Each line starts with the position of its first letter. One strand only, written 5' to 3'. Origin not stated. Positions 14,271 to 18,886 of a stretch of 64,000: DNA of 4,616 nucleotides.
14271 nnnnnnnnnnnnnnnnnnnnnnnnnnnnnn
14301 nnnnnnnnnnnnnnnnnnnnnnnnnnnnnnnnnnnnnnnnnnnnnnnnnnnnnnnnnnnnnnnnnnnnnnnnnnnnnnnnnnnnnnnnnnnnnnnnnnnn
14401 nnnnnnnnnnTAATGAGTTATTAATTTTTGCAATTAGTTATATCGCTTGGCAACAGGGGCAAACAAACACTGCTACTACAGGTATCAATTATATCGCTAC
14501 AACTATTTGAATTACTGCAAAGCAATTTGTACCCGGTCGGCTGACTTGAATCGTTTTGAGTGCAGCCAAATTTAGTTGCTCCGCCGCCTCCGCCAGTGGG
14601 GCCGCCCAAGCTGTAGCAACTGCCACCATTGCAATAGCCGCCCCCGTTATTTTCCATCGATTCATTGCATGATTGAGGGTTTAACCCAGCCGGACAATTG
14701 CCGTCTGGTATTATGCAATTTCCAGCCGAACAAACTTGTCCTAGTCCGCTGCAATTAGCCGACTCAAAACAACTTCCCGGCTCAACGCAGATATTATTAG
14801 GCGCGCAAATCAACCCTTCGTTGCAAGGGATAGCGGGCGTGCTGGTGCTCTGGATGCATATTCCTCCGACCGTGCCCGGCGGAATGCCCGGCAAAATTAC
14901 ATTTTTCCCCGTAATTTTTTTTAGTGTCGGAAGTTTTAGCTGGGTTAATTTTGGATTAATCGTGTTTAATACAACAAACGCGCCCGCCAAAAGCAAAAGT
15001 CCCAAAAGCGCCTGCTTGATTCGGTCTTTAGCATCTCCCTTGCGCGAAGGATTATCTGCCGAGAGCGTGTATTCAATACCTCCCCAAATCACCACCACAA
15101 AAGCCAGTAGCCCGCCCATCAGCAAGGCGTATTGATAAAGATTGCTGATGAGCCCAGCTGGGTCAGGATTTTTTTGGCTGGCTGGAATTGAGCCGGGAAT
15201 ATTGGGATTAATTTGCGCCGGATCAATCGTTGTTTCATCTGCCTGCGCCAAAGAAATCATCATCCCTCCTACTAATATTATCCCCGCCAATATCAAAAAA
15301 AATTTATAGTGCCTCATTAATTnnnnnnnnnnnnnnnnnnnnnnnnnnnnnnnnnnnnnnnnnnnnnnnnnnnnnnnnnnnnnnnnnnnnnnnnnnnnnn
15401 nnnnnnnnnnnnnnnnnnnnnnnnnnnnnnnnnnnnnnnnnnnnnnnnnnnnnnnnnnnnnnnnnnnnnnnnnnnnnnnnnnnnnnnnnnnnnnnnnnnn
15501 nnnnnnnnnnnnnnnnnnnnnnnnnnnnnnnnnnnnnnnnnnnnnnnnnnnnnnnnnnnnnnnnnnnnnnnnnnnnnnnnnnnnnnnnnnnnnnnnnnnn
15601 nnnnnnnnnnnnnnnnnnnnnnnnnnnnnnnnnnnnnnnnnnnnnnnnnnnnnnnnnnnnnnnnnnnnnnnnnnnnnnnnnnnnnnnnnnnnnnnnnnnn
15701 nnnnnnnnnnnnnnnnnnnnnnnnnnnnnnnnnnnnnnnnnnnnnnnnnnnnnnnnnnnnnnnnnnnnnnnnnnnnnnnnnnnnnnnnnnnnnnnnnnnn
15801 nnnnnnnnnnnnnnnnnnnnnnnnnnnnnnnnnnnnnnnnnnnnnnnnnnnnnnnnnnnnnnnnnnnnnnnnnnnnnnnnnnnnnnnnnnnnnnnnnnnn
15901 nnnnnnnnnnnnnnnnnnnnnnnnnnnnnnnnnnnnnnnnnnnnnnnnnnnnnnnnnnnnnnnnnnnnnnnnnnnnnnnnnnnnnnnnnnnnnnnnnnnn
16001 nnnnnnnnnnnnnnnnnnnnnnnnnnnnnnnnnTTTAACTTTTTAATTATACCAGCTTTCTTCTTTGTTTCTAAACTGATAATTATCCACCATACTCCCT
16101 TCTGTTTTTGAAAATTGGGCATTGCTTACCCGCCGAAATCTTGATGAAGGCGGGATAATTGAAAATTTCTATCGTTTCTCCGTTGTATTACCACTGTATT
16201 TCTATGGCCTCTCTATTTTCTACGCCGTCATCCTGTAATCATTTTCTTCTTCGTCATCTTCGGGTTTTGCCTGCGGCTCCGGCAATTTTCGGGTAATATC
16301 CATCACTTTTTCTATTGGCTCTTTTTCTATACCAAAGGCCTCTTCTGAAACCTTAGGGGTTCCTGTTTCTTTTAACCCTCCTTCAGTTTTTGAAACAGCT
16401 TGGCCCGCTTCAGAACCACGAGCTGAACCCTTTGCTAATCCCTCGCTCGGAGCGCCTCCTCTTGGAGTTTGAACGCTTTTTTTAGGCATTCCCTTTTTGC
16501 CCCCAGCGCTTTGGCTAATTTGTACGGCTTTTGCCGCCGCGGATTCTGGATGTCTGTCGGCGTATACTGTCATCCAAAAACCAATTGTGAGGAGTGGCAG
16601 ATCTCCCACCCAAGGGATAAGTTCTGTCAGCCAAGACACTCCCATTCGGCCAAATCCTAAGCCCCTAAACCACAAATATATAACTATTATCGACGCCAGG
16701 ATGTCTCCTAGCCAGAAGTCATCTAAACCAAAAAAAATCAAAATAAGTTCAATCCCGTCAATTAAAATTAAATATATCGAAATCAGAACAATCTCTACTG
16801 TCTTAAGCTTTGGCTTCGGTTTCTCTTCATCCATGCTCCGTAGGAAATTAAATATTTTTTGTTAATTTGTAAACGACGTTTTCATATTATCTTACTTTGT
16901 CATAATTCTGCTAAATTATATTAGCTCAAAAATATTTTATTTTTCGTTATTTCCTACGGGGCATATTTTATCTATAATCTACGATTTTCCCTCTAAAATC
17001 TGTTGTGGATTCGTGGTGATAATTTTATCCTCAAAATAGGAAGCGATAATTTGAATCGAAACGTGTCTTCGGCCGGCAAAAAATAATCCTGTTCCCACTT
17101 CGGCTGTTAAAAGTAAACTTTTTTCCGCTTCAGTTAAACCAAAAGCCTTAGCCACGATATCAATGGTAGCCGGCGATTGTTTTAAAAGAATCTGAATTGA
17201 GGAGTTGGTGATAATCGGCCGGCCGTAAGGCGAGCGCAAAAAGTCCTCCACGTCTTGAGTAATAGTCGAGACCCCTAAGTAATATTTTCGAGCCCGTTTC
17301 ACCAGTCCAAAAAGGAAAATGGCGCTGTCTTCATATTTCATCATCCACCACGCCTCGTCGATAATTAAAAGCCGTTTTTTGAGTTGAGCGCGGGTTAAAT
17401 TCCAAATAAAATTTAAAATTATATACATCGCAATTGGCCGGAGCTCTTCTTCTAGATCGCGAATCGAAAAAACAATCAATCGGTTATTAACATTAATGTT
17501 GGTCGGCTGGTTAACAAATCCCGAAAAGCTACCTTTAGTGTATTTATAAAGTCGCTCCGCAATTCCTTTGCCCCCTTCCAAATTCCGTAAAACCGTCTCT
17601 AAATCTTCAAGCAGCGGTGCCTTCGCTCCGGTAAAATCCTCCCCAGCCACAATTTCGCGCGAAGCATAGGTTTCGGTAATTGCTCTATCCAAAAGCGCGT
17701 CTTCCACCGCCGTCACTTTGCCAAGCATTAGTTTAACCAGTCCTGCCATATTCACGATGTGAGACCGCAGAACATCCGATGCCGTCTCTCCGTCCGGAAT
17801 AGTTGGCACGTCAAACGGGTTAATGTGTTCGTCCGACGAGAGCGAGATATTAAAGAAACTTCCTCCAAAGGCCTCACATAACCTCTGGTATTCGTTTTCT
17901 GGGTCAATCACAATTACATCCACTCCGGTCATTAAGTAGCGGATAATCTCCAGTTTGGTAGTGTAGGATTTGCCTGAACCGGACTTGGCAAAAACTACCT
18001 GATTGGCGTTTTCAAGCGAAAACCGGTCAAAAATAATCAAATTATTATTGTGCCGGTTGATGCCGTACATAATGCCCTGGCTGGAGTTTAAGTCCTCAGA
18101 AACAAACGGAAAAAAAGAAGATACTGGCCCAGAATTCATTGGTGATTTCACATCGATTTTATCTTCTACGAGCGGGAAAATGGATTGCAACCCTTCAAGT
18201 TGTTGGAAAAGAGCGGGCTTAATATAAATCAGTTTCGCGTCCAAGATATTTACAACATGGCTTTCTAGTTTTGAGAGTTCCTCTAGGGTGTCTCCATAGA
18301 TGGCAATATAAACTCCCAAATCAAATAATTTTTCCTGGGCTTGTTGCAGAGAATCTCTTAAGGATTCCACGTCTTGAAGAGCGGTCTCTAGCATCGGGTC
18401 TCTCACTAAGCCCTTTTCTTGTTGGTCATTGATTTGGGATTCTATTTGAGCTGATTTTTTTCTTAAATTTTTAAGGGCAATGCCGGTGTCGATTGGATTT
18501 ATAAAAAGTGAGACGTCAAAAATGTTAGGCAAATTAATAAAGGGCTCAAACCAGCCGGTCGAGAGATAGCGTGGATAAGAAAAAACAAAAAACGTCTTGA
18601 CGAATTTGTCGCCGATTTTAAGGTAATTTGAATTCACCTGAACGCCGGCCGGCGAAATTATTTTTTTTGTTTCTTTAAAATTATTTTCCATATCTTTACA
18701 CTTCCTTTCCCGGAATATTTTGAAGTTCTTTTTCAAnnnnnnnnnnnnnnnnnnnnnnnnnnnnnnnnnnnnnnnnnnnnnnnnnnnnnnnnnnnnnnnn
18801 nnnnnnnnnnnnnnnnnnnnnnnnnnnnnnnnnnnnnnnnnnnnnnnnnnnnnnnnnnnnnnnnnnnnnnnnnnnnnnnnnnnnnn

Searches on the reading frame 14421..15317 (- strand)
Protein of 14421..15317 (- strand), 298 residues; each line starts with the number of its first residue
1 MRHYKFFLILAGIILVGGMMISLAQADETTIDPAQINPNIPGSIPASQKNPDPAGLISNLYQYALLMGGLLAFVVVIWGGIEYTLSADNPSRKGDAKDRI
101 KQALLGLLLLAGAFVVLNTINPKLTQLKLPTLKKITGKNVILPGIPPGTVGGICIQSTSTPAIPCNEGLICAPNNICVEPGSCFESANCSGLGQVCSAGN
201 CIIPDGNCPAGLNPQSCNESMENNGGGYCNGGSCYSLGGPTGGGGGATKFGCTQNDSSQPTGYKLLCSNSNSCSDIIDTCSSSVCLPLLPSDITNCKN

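Call 13: search_protein_families(library=pfam, proteins=[window:14421-15317:-])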
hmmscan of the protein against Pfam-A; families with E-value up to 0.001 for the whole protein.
window:14421-15317:- (298 aa): 1 family
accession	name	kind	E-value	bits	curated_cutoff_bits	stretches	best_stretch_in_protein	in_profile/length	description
PF18895.5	T4SS_pilin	-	3.3e-09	37.1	26.6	1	55-119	7-70/71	Type IV secretion system pilin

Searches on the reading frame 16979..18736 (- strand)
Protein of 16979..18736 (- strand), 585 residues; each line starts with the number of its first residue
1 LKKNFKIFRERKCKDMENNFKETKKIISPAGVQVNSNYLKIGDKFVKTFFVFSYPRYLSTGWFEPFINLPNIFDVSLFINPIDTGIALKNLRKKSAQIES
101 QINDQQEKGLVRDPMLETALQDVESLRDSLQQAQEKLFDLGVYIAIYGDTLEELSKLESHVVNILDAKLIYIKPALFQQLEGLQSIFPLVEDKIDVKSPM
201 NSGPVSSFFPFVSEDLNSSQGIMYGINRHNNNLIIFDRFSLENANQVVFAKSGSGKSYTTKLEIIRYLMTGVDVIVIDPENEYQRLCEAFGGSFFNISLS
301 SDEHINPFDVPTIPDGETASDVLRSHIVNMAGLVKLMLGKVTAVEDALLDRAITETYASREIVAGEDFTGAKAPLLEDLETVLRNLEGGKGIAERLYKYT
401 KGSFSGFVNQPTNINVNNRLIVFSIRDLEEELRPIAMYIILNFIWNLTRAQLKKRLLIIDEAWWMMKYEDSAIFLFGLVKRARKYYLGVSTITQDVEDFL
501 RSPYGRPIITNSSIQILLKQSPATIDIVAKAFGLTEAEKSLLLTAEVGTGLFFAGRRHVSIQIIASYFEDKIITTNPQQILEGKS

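Call 13: search_protein_families(library=pfam, proteins=[window:16979-18736:-])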
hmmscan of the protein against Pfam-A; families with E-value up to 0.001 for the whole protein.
window:16979-18736:- (585 aa): 3 families
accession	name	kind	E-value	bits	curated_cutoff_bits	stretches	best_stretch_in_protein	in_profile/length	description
PF19044.6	P-loop_TraG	-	5.7e-30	104.7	25.8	1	241-544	27-344/413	TraG P-loop domain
PF12846.13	AAA_10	-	1.1e-08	35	27.5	1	243-502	21-289/362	AAA-like domain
PF01935.23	DUF87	-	4.3e-08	34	23.2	1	248-301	28-83/220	Helicase HerA, central domain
